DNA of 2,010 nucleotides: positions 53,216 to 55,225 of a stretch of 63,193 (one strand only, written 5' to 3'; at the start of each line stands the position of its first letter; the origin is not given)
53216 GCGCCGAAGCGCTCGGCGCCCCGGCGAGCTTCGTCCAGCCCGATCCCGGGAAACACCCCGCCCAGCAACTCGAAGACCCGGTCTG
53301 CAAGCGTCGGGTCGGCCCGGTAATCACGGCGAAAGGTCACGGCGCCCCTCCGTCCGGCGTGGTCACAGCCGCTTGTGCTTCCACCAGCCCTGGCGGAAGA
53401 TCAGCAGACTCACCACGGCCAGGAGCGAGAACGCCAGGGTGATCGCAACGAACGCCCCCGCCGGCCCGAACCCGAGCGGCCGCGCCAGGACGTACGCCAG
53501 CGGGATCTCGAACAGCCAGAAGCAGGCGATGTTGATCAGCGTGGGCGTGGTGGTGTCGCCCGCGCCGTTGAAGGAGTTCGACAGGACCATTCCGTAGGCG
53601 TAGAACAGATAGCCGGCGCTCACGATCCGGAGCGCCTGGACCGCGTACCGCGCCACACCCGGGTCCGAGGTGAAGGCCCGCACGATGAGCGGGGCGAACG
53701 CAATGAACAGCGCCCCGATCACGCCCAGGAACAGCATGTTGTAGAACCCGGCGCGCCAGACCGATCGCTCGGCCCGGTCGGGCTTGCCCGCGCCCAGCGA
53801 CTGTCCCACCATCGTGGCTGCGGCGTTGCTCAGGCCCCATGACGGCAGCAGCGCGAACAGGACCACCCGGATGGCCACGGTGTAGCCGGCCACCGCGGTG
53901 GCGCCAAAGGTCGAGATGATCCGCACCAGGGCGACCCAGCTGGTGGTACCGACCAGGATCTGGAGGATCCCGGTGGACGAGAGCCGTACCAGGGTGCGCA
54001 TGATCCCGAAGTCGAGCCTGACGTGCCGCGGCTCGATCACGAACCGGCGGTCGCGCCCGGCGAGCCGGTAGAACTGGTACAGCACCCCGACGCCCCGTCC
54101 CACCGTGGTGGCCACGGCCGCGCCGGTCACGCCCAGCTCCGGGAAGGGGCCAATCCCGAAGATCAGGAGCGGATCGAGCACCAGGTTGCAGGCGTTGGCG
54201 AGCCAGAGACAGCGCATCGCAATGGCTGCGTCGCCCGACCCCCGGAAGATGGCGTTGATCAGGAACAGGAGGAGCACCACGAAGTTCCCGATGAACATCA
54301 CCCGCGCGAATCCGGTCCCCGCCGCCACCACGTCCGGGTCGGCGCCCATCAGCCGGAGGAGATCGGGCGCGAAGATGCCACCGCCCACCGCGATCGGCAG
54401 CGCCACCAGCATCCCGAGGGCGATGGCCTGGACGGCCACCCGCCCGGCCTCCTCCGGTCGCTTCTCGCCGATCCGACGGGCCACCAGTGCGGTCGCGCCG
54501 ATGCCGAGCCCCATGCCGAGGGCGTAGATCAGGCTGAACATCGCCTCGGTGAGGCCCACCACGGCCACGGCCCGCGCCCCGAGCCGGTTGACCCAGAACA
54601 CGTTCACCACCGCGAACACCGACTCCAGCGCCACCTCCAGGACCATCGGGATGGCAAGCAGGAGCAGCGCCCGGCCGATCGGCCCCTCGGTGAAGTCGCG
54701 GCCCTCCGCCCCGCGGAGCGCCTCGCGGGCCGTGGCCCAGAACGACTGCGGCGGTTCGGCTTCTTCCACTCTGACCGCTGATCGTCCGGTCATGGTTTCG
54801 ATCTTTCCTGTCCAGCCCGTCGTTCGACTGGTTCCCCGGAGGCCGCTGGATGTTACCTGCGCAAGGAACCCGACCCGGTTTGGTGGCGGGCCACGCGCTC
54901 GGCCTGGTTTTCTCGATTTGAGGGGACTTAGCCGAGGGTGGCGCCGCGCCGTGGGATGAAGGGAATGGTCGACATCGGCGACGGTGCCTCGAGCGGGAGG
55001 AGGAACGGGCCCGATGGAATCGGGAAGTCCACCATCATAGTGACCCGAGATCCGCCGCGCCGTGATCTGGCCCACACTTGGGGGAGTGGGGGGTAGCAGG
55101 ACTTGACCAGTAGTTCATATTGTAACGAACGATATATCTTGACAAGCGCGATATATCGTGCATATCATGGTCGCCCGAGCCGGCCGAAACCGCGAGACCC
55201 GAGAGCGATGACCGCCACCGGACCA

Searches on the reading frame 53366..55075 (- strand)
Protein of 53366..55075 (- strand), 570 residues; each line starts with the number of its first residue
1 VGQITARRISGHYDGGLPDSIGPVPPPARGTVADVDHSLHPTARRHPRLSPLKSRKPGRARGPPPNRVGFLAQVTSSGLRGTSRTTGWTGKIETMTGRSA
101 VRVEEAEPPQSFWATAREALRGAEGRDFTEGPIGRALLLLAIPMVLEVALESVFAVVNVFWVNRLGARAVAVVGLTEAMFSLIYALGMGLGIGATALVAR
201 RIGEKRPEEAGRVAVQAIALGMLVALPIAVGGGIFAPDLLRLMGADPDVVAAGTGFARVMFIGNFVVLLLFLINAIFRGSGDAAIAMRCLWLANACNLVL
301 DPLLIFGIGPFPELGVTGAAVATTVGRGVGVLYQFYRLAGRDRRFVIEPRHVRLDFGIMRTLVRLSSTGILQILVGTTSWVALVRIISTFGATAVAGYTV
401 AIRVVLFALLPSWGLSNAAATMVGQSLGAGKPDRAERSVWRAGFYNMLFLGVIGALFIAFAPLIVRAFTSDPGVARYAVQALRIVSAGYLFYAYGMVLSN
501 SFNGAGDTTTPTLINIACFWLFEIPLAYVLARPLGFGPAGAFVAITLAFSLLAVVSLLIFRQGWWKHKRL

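Call 72: search_protein_families(library=pfam, proteins=[window:53366-55075:-], max_evalue=0.00001)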
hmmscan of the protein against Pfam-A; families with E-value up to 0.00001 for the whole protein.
window:53366-55075:- (570 aa): 1 family
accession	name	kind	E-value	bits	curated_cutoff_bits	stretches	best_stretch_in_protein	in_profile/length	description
PF01554.23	MatE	-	8e-62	208.1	24.9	2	143-303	1-161/161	MatE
